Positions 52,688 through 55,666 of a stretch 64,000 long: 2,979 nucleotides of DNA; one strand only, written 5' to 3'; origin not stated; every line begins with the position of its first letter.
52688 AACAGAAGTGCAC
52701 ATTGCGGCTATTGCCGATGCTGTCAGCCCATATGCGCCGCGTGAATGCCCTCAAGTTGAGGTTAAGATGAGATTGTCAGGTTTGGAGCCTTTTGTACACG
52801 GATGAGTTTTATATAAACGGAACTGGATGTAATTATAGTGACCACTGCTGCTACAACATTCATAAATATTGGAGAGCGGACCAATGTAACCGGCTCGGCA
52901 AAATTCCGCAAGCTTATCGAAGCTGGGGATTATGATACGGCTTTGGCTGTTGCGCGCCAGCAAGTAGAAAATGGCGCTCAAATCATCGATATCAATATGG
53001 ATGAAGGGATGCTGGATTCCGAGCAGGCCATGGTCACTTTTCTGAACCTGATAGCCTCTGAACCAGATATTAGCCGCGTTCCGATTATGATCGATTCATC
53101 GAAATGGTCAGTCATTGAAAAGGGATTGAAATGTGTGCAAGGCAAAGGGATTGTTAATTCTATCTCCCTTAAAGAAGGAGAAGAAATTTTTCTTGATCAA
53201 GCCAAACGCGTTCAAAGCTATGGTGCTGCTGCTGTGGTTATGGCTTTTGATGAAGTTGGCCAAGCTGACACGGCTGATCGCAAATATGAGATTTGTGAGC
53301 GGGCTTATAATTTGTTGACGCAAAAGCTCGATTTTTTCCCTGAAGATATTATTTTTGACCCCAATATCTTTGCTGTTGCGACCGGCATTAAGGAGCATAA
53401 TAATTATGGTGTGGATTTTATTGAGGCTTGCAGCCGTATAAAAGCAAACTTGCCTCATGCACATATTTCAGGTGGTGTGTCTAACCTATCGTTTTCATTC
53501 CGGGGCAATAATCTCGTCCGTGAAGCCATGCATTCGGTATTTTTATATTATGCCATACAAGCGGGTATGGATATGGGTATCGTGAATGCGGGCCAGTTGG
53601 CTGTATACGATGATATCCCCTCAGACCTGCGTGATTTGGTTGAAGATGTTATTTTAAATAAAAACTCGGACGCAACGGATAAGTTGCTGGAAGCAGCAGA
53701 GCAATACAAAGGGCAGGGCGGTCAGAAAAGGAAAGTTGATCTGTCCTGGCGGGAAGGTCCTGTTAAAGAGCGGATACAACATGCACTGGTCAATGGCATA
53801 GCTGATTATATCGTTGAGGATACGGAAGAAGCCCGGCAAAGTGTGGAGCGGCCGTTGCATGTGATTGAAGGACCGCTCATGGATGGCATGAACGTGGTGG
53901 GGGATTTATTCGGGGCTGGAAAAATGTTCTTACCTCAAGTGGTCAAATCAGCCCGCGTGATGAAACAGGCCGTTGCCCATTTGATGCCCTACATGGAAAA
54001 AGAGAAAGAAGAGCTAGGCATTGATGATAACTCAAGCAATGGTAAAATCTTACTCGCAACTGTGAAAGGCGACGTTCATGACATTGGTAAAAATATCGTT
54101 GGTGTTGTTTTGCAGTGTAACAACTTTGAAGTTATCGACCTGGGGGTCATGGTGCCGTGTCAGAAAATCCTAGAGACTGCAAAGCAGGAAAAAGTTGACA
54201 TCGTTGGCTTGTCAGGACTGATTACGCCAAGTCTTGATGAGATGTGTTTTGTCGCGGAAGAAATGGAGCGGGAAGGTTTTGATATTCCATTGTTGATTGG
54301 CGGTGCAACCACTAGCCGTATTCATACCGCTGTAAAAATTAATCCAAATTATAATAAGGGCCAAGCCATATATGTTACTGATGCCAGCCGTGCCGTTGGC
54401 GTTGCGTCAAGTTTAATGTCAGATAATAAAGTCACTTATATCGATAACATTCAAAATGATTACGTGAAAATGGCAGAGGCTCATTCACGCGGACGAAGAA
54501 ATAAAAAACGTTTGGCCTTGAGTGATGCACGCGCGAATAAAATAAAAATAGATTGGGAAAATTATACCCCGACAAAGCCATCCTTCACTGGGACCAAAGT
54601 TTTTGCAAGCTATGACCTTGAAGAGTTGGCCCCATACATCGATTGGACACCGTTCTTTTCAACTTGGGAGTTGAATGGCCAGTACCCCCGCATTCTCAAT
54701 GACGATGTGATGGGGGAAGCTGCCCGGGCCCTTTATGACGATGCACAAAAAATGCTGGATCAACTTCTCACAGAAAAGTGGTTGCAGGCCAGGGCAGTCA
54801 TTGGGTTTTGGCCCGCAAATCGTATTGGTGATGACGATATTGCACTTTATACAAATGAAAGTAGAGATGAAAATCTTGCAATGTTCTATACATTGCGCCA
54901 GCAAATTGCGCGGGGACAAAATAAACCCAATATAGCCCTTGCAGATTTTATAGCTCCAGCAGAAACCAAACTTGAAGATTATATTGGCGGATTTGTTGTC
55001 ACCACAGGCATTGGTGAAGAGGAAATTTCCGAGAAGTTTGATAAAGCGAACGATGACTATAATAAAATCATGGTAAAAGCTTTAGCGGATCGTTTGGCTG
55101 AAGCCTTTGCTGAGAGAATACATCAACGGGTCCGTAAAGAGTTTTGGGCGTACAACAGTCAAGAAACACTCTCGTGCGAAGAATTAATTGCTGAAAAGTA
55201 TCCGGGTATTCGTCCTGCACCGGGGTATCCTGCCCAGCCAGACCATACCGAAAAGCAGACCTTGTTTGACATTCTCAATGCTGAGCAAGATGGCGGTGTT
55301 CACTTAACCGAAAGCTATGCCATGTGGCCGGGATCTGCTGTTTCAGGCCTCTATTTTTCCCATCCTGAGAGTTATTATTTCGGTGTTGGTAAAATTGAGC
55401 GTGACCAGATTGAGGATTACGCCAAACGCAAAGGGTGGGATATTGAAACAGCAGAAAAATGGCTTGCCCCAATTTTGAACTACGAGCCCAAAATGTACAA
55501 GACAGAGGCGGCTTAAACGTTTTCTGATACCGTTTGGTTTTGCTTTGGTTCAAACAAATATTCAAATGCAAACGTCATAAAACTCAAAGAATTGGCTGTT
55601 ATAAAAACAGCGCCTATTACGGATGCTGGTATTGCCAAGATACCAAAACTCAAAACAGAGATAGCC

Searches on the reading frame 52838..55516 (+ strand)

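Call 51: search_protein_families(library=pfam, proteins=[window:52838-55516:+], max_evalue=0.000001)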
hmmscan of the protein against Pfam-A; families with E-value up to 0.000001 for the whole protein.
window:52838-55516:+ (892 aa): 4 families
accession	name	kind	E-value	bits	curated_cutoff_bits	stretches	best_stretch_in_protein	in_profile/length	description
PF02965.22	Met_synt_B12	-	2e-127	424.8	25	1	593-866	1-273/273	Vitamin B12 dependent methionine synthase, activation domain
PF00809.28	Pterin_bind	-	9e-62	209.3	25.5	1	12-250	1-244/244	Pterin binding enzyme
PF02607.22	B12-binding_2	-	4.6e-26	91.2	23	1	310-382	2-73/74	B12 binding domain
PF02310.24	B12-binding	-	1.4e-19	70.6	32.1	1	402-491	1-90/121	B12 binding domain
